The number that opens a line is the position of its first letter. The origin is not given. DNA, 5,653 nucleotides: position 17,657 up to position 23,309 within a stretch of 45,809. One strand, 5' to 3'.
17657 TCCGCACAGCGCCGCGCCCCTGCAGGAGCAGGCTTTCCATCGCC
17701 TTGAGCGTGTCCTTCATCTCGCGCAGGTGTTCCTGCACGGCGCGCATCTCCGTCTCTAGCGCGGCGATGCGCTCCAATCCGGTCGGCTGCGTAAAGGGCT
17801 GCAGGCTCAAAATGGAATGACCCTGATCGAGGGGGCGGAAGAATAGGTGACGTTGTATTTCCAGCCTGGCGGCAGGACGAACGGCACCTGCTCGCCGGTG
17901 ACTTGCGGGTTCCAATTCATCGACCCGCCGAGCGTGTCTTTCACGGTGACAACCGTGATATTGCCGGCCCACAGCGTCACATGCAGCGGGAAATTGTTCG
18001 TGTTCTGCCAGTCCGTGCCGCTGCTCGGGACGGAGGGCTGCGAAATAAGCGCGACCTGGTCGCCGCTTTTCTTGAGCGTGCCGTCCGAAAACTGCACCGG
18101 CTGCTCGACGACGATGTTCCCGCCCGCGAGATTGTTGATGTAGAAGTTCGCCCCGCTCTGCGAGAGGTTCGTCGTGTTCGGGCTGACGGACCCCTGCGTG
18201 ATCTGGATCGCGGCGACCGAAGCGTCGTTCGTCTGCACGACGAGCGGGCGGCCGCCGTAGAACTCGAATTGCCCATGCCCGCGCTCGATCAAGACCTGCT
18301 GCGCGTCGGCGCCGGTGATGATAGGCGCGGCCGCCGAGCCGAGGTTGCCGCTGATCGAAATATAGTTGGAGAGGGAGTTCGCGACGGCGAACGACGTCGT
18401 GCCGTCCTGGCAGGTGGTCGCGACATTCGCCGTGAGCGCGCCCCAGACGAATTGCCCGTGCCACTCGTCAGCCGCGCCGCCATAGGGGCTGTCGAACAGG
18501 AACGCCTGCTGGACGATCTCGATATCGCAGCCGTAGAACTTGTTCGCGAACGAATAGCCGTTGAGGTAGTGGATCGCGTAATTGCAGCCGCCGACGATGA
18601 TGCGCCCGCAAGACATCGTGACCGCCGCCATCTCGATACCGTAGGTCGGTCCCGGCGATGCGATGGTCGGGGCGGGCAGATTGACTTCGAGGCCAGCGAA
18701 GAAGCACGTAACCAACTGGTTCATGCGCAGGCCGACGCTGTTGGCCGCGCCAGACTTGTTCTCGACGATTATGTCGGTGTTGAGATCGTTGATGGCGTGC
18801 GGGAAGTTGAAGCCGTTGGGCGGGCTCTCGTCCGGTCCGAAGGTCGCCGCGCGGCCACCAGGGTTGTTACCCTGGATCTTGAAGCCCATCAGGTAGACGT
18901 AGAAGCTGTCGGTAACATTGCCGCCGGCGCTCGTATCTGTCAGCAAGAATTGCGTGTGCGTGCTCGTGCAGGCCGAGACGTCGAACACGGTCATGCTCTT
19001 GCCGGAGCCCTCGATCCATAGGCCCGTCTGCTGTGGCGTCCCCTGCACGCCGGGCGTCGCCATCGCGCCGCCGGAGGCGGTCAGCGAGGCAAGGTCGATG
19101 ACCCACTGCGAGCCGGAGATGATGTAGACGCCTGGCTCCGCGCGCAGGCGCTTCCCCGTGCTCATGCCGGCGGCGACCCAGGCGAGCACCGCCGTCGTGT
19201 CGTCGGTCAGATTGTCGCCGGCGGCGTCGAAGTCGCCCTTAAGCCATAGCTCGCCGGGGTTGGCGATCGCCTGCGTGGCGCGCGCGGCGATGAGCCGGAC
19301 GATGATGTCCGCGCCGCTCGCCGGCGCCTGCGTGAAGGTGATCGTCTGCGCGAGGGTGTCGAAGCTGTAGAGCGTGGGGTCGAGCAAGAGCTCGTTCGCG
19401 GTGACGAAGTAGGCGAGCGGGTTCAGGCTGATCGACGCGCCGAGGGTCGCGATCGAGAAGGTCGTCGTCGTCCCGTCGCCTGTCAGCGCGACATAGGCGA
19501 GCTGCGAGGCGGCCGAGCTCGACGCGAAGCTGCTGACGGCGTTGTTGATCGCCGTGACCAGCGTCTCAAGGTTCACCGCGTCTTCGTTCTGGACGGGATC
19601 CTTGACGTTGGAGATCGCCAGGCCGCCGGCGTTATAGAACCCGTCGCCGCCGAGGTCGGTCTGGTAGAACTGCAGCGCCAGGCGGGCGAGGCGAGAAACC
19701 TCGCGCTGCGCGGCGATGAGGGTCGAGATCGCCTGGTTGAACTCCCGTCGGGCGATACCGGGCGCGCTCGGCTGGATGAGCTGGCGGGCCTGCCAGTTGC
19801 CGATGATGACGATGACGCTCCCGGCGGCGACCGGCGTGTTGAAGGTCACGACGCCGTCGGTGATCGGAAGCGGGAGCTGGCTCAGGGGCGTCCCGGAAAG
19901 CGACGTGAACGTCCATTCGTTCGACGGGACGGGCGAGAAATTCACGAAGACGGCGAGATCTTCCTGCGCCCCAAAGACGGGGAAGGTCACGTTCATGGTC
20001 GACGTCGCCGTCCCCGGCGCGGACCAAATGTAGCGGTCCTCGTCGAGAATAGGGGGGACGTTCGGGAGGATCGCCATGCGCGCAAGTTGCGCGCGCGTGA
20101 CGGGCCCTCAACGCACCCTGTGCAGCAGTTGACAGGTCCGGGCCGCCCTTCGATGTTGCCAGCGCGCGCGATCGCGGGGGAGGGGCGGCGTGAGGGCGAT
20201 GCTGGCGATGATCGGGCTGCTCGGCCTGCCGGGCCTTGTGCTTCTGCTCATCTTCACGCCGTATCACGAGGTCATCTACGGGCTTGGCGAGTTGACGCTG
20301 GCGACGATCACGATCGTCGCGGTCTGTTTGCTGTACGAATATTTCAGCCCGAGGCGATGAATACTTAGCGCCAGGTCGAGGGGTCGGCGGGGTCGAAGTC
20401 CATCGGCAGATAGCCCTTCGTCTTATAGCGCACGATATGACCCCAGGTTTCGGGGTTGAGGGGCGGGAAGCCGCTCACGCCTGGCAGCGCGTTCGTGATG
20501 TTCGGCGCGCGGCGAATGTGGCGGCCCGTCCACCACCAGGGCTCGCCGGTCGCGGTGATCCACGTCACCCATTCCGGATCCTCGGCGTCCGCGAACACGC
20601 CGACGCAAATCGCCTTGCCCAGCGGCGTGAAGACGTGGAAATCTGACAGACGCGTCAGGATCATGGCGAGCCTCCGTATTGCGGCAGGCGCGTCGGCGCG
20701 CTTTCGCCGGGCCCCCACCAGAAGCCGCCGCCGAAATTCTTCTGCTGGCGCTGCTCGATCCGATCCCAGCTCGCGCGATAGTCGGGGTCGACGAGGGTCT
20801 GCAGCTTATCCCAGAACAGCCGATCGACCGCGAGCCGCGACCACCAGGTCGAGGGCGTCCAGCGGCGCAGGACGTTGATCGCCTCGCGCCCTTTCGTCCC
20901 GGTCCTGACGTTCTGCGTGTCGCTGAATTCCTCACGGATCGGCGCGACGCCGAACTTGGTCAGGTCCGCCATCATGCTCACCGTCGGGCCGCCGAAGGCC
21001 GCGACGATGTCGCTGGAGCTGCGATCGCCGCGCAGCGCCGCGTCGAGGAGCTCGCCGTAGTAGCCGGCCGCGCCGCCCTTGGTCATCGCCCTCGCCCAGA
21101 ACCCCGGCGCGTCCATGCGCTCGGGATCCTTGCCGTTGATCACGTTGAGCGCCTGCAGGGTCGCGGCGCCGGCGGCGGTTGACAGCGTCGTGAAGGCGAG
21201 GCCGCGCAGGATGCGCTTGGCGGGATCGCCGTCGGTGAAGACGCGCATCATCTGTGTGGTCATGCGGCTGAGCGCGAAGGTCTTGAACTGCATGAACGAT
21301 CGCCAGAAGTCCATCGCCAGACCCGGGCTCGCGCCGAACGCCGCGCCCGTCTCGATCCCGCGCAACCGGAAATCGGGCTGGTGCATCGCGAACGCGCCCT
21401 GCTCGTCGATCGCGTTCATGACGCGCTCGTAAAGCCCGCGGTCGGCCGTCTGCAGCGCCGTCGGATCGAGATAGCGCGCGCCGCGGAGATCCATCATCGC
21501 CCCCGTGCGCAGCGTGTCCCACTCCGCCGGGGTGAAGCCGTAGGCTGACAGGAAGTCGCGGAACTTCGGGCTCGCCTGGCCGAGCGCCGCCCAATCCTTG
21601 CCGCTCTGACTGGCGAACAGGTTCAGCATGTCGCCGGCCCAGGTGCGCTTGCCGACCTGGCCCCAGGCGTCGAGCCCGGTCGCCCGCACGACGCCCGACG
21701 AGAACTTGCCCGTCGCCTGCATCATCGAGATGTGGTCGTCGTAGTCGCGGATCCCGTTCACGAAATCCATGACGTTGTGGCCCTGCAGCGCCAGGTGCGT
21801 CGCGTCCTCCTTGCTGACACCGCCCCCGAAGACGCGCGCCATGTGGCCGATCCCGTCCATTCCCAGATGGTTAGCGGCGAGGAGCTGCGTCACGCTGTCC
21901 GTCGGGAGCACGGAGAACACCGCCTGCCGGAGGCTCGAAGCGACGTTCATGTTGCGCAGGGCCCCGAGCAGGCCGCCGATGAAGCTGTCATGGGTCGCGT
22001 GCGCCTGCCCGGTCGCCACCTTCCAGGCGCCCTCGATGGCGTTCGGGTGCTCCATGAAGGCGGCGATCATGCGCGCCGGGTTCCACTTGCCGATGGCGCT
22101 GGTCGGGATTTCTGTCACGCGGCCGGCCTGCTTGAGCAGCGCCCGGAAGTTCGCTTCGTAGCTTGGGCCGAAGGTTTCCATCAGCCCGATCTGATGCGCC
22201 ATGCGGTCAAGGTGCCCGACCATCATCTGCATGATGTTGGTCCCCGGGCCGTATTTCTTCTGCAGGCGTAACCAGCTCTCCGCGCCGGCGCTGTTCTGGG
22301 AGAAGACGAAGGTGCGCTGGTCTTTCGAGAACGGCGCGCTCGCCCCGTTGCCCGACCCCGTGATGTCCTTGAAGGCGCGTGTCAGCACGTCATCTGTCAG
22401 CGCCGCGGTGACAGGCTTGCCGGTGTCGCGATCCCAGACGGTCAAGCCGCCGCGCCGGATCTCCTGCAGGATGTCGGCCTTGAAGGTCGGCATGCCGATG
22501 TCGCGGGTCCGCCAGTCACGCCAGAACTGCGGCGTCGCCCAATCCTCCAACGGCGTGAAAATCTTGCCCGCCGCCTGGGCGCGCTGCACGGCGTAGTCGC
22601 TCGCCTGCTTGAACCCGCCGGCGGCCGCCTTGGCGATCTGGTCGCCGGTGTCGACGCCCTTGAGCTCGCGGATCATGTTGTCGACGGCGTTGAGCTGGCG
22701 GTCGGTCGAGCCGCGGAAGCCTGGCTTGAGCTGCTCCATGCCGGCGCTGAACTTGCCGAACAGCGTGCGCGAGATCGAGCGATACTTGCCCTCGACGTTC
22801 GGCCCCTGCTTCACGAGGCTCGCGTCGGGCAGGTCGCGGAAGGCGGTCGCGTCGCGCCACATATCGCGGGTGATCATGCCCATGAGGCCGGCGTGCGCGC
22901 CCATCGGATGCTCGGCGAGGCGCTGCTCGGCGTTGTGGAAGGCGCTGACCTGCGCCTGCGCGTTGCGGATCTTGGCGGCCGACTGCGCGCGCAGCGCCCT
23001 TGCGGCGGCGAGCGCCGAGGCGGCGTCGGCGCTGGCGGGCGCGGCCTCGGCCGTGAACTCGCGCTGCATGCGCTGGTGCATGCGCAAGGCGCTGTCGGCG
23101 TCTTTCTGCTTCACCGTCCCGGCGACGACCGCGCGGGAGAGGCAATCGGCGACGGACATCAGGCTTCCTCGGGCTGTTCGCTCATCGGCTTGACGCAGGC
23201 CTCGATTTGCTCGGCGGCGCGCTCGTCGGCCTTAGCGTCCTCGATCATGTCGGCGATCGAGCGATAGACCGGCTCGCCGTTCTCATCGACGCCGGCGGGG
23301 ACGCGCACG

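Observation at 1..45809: The palindromic heptamer CTGWCAG is about ten-fold over-represented and is written with rare codons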

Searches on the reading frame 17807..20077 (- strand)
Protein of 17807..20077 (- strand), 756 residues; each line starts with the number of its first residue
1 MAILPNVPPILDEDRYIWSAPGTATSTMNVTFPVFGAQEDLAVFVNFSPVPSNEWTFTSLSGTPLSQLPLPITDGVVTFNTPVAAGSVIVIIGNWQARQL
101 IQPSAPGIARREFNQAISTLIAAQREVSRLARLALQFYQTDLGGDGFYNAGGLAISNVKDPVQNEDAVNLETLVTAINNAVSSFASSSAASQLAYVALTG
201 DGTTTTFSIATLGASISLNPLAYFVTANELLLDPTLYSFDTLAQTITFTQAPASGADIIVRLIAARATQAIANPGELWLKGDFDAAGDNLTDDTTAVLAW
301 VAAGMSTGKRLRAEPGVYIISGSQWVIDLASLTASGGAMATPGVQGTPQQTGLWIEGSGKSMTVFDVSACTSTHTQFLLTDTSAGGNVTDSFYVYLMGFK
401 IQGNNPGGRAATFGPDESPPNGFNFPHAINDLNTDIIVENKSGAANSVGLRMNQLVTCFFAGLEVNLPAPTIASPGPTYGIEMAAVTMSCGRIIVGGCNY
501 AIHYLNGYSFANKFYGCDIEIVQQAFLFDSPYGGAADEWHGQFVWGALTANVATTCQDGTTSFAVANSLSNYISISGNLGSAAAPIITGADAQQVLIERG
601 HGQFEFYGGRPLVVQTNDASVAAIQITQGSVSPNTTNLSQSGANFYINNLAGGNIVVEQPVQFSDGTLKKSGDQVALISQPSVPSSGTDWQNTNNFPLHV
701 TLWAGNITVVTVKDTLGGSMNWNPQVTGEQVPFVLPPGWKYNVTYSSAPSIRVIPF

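Call 7: search_protein_families(library=phrogs, proteins=[window:17807-20077:-])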
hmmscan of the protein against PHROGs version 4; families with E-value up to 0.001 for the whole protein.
window:17807-20077:- (756 aa): 2 families
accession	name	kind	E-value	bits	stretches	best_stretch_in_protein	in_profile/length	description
phrog_14558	-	tail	2.2e-07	30.5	1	282-370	109-199/740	tail spike protein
phrog_2710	-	tail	6.3e-05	22.5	1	137-267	121-253/781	tail fiber protein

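Call 61: search_protein_families(library=pfam, proteins=[window:17807-20077:-], max_evalue=0.05)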
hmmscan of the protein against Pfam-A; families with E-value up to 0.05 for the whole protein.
window:17807-20077:- (756 aa): 3 families
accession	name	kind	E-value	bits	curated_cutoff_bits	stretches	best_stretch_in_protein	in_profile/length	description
PF03906.20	Phage_T7_tail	-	4.1e-05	23.7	25.2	0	142-180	117-155/157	Phage T7 tail fibre protein, N-terminal domain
PF23868.1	Mmc1_C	-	0.012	15.7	27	1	124-221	87-155/175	Mmc1 C-terminal domain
PF09343.15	DUF2460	-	0.048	13.5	30.4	0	188-259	88-168/205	Conserved hypothetical protein 2217 (DUF2460)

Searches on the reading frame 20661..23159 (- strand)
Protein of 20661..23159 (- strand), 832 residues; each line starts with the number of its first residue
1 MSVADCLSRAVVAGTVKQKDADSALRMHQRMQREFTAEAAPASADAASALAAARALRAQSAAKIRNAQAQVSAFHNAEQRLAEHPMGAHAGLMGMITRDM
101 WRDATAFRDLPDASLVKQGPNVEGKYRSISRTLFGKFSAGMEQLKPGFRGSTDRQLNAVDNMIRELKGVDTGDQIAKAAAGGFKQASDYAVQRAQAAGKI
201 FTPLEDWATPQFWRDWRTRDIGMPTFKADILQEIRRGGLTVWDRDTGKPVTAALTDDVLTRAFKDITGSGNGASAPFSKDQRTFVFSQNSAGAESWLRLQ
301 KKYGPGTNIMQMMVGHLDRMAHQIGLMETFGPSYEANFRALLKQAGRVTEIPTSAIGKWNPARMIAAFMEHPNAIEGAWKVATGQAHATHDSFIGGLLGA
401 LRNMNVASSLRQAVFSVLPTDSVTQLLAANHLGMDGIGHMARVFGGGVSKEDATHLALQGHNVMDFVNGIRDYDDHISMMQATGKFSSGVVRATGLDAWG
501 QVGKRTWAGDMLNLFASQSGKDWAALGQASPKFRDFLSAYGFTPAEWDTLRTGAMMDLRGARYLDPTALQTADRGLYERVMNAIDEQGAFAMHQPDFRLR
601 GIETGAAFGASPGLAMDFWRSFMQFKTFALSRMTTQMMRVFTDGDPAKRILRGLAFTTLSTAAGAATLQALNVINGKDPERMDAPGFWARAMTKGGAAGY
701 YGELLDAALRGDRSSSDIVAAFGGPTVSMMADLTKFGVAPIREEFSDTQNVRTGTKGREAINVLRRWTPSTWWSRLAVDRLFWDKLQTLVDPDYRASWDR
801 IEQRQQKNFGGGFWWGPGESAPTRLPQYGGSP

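Call 7: search_protein_families(library=phrogs, proteins=[window:20661-23159:-])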
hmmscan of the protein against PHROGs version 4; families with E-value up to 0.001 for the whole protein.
window:20661-23159:- (832 aa): 3 families
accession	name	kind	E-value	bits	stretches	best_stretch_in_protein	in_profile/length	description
phrog_684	-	head and packaging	9.7e-86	289.9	1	44-829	53-837/840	virion structural protein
phrog_26678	-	unknown function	5.2e-27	95.8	1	576-822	78-315/324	-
phrog_23925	-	unknown function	5.7e-16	59.4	1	122-431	117-428/471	-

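Call 61: search_protein_families(library=pfam, proteins=[window:20661-23159:-], max_evalue=0.05)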
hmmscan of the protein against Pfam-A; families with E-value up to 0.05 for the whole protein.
window:20661-23159:- (832 aa): 0 families
